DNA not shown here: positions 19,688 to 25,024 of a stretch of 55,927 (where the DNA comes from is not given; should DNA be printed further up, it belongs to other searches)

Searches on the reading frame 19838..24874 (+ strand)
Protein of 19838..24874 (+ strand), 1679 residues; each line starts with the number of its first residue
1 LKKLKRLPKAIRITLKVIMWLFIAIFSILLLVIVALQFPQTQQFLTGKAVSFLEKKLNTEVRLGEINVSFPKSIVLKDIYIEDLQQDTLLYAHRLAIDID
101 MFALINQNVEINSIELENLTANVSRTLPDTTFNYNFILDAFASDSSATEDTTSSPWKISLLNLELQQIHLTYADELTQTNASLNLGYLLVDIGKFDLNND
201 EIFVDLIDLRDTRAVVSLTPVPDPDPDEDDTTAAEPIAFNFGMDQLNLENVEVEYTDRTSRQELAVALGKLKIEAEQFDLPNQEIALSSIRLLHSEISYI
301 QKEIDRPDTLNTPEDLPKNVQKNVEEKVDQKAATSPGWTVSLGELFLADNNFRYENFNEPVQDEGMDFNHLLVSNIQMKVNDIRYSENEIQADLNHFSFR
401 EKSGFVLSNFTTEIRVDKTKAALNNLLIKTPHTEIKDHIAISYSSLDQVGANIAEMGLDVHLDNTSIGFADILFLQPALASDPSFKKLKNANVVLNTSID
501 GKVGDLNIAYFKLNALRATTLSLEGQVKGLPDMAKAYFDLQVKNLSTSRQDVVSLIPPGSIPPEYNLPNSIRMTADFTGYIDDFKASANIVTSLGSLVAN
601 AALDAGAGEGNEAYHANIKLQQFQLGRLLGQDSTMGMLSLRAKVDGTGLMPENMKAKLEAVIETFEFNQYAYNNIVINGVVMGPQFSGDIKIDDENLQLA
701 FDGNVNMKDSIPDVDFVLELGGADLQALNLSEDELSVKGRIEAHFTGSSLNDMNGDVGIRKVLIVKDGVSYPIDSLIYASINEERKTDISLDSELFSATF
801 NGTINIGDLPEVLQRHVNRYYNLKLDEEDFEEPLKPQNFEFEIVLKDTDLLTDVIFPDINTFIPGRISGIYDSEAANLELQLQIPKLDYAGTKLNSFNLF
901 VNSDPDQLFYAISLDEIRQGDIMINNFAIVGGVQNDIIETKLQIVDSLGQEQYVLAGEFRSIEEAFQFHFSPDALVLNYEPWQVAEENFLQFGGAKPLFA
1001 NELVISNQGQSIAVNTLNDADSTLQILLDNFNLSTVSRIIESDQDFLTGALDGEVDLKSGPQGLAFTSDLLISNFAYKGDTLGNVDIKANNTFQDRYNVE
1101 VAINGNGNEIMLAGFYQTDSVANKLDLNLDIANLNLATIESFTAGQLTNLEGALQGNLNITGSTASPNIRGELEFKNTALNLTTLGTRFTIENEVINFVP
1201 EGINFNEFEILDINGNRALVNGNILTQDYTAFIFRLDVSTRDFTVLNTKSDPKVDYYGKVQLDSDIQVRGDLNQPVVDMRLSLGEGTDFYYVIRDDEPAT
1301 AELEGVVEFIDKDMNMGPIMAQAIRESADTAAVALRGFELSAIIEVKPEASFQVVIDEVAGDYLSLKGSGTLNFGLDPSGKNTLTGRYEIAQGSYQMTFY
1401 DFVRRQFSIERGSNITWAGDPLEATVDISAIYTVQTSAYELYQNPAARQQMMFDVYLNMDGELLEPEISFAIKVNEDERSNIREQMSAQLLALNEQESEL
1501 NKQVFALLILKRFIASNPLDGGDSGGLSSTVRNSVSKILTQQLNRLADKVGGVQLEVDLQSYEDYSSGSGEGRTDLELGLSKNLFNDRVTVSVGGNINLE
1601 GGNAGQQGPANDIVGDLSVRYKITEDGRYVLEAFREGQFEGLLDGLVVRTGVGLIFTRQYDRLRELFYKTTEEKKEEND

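Call 66: search_protein_families(library=pfam, proteins=[window:19838-24874:+], max_evalue=0.00001)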
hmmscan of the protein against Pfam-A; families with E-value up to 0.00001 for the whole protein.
window:19838-24874:+ (1679 aa): 2 families
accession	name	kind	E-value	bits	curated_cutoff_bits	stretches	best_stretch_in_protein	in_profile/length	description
PF04357.19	TamB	-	9.3e-65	219.8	22.4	1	1212-1660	7-381/381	TamB, inner membrane protein subunit of TAM complex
PF05359.17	DUF748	-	7.8e-18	64.4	50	1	5-184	5-176/1037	Domain of Unknown Function (DUF748)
